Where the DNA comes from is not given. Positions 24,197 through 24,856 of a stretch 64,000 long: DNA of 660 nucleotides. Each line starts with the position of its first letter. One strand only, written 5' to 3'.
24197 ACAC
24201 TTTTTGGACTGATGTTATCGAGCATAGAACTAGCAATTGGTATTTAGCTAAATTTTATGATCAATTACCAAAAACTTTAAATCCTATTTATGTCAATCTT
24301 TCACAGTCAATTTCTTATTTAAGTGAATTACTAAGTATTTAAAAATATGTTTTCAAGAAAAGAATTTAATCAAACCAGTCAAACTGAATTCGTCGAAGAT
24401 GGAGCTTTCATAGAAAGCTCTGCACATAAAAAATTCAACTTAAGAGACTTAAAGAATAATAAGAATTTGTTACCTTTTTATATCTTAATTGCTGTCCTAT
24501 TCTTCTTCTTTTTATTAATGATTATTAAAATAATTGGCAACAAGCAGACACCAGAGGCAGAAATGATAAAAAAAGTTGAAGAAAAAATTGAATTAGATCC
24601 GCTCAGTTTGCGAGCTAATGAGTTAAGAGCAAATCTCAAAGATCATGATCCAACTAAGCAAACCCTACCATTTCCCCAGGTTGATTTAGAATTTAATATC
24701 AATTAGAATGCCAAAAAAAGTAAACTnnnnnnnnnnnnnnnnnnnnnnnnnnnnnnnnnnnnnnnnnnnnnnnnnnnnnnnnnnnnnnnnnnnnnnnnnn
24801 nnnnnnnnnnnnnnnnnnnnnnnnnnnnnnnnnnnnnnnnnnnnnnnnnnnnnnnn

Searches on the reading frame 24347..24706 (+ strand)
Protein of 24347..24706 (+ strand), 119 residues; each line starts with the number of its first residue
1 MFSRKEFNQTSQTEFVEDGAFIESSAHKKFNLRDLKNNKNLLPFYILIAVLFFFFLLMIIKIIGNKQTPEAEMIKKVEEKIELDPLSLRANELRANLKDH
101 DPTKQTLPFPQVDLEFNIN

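Call 4: search_protein_families(library=pfam, proteins=[window:24347-24706:+], max_evalue=1)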
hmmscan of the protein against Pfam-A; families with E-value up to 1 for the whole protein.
window:24347-24706:+ (119 aa): 3 families
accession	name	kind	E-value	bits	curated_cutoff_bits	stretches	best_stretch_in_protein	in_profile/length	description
PF05359.17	DUF748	-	0.046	12.1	50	1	41-117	21-96/1037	Domain of Unknown Function (DUF748)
PF08478.15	POTRA_1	-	0.073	13.8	23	1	60-102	6-47/69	POTRA domain, FtsQ-type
PF08510.17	PIG-P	-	0.15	12.3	39.3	1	41-79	47-85/121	PIG-P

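Call 10: search_protein_families(library=ncbifam, proteins=[window:24347-24706:+], max_evalue=1)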
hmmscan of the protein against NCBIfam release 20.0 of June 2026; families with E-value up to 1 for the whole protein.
window:24347-24706:+ (119 aa): 3 families
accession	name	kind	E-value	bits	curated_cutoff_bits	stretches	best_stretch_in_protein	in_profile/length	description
NF009992.0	PRK13461.1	equivalog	0.024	14.2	127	1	40-85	11-56/159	F0F1 ATP synthase subunit B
NF005606.0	PRK07352.1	equivalog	0.028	14.2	137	1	27-82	13-68/175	F0F1 ATP synthase subunit B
NF002728.1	PRK02624.1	equivalog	0.95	9.1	65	0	43-63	27-47/60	photosystem II reaction center phosphoprotein PsbH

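Call 74: search_protein_families(library=pfam, alignment_id=A8, max_evalue=1)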
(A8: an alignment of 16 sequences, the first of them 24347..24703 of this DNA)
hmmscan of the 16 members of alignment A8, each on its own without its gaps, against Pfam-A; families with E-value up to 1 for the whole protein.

A. member 1, window:24347-24703:+ (119 aa): 3 families
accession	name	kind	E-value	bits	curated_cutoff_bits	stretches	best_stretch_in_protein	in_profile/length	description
PF05359.17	DUF748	-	0.046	12.1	50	1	41-117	21-96/1037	Domain of Unknown Function (DUF748)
PF08478.15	POTRA_1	-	0.073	13.8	23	1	60-102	6-47/69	POTRA domain, FtsQ-type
PF08510.17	PIG-P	-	0.15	12.3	39.3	1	41-79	47-85/121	PIG-P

B. families by the number of members that match (of 16 scanned): 34 families (the first 25 are shown)
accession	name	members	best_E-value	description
PF23714.1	Rv3627c_N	1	0.00022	Carboxypeptidase Rv3627c-like, N-terminal domain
PF11174.13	DUF2970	1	0.0023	Protein of unknown function (DUF2970)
PF10858.15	DUF2659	1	0.0029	Protein of unknown function (DUF2659)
PF17665.6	DUF5527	1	0.011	Family of unknown function (DUF5527)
PF04856.18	Securin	1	0.025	Securin sister-chromatid separation inhibitor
PF16959.10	Collectrin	1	0.026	Renal amino acid transporter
PF07664.17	FeoB_C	1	0.029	Ferrous iron transport protein B C terminus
PF23933.1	DUF7269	1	0.03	Family of unknown function (DUF7269)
PF24357.1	TMD0_ABC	1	0.034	ABC transporter TMD0 domain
PF05568.16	ASFV_J13L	1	0.034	African swine fever virus J13L protein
PF06143.16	Baculo_11_kDa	1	0.034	Baculovirus 11 kDa family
PF25184.1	YxzE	1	0.038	YxzE-like putative bacteriocin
PF05359.17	DUF748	1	0.046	Domain of Unknown Function (DUF748)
PF15960.10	DUF4763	1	0.069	Domain of unknown function (DUF4763)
PF08478.15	POTRA_1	1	0.073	POTRA domain, FtsQ-type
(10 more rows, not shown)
